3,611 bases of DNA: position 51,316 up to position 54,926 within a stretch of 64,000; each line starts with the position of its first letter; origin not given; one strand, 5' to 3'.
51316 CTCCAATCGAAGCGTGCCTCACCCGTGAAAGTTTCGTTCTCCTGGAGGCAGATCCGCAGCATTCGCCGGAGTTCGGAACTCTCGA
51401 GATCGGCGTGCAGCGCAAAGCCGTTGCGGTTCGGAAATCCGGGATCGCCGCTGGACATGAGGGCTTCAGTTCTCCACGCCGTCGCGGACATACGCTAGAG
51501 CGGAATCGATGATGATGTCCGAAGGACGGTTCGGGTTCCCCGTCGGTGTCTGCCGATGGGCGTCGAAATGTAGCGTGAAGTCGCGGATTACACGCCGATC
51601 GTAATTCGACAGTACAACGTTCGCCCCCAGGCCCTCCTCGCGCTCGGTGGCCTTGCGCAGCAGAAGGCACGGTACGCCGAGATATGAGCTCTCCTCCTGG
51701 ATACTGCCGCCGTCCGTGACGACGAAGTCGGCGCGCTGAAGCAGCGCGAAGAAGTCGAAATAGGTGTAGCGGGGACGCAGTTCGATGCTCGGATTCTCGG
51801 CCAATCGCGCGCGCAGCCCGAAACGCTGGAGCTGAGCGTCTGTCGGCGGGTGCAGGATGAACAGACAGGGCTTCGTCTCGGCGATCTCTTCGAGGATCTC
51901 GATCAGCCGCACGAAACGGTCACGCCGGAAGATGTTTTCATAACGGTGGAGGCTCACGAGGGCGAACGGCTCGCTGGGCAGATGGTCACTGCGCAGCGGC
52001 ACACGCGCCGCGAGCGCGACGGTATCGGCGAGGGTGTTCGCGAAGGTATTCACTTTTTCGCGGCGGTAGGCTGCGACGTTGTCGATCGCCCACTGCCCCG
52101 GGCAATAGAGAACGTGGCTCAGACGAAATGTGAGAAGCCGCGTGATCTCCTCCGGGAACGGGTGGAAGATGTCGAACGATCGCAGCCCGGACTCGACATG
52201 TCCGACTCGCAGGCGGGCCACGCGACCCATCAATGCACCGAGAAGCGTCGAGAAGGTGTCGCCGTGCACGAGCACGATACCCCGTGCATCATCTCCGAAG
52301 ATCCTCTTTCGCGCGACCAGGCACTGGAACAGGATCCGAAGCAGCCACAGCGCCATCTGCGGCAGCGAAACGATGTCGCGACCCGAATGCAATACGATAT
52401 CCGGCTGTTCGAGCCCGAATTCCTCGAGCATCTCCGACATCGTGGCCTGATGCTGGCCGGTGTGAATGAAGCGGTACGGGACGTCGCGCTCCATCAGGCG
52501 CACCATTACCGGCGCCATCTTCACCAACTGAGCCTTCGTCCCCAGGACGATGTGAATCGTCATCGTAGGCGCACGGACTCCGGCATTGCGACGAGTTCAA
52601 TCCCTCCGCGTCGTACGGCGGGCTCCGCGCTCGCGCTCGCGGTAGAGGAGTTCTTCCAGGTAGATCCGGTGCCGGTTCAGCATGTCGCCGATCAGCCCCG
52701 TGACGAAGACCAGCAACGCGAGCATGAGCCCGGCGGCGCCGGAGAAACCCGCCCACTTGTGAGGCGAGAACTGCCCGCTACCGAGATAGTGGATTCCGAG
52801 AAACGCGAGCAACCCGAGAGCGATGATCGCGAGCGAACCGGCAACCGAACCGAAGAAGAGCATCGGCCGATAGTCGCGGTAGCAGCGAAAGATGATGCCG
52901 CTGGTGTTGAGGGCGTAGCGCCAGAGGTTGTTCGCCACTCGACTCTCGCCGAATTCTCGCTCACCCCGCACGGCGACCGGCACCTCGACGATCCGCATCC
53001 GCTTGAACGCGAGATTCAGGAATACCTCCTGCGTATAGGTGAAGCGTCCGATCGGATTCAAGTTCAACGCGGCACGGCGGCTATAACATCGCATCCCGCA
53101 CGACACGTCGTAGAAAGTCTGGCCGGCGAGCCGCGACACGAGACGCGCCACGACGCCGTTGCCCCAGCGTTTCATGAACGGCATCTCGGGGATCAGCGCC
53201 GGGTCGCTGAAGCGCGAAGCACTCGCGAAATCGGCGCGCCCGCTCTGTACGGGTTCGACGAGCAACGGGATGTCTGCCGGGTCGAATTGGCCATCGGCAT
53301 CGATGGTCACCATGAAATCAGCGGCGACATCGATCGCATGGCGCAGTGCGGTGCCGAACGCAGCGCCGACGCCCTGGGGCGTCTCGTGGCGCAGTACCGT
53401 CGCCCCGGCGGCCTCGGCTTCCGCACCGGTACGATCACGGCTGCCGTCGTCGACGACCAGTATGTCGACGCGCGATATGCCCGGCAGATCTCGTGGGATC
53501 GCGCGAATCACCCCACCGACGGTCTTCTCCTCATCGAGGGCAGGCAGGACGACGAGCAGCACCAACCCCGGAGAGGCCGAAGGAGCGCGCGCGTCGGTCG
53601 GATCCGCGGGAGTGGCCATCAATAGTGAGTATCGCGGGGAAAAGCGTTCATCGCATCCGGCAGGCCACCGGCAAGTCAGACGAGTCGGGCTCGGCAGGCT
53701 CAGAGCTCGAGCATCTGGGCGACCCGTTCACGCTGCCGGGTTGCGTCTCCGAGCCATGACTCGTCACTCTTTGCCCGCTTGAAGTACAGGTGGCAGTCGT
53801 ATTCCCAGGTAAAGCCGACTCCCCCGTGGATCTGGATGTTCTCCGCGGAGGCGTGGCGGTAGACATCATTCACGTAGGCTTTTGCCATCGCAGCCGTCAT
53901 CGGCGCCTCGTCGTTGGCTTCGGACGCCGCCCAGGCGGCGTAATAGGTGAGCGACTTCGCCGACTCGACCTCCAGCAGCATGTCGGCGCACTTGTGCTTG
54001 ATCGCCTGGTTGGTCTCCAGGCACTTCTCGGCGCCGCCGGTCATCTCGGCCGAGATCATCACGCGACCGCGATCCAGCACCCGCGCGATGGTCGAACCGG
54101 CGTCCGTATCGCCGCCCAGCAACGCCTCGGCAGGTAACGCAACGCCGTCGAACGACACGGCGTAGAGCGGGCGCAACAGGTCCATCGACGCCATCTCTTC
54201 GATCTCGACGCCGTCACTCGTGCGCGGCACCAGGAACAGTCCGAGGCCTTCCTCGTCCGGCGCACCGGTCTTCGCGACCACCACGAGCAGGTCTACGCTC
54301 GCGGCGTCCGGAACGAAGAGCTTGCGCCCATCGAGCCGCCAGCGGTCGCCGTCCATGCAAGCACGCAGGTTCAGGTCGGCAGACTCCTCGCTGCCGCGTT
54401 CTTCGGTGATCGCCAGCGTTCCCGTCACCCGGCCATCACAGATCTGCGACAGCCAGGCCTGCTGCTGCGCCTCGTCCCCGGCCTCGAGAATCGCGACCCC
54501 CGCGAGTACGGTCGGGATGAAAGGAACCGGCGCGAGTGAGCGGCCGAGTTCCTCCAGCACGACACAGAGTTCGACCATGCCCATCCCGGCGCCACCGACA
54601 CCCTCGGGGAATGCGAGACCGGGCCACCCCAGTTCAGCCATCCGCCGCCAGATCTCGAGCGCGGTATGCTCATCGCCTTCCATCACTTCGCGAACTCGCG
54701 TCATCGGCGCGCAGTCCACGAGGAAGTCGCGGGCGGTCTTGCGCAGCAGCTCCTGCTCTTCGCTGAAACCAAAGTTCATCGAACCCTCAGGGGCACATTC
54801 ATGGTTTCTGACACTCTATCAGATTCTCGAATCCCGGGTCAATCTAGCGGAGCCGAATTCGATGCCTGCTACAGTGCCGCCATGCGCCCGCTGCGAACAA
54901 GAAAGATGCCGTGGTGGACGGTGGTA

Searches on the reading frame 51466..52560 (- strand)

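Call 39: search_protein_families(library=pfam, proteins=[window:51466-52560:-], max_evalue=0.001)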
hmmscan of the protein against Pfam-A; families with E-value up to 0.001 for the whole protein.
window:51466-52560:- (364 aa): 1 family
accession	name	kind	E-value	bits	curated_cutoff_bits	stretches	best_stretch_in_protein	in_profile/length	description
PF02350.25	Epimerase_2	-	2.7e-54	184.8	30.6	1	26-325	8-309/347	UDP-N-acetylglucosamine 2-epimerase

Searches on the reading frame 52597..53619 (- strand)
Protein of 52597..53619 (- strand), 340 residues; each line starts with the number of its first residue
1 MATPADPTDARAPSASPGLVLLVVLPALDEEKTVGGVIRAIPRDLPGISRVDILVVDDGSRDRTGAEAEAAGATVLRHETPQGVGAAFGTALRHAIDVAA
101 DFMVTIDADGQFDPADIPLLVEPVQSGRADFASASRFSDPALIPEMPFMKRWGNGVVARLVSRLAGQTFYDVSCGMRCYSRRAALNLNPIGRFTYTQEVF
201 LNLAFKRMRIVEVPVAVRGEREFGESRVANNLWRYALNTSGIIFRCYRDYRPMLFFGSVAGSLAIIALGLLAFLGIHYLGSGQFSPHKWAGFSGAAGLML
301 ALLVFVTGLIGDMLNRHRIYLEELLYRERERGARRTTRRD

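Call 39: search_protein_families(library=pfam, proteins=[window:52597-53619:-], max_evalue=0.001)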
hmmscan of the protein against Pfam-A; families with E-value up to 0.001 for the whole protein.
window:52597-53619:- (340 aa): 1 family
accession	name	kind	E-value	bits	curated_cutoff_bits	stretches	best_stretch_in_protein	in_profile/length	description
PF00535.33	Glycos_transf_2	-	3.9e-20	72.9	23.3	1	23-184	2-164/168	Glycosyl transferase family 2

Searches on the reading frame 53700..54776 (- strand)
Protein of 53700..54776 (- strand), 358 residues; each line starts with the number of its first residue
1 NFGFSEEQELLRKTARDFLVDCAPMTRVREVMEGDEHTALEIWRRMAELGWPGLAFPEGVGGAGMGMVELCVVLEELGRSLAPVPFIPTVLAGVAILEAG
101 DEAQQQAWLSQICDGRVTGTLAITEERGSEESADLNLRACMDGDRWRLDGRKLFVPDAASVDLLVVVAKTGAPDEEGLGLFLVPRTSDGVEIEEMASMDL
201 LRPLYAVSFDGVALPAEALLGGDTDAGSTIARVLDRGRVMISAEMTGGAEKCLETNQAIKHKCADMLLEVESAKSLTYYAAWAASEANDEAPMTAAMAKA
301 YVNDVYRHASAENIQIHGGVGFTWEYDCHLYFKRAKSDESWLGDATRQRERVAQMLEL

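Call 56: search_protein_families(library=pfam, proteins=[window:53700-54776:-], max_evalue=0.001)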
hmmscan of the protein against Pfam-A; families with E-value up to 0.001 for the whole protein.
window:53700-54776:- (358 aa): 3 families
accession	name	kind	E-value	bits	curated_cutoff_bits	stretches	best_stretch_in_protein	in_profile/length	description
PF02771.21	Acyl-CoA_dh_N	-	1.8e-25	90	22.9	1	5-115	1-112/113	Acyl-CoA dehydrogenase, N-terminal domain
PF00441.29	Acyl-CoA_dh_1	-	1.8e-20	74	22.4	1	232-355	9-148/150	Acyl-CoA dehydrogenase, C-terminal domain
PF02770.24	Acyl-CoA_dh_M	-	2.3e-11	44.1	33.3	1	121-196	2-79/97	Acyl-CoA dehydrogenase, middle domain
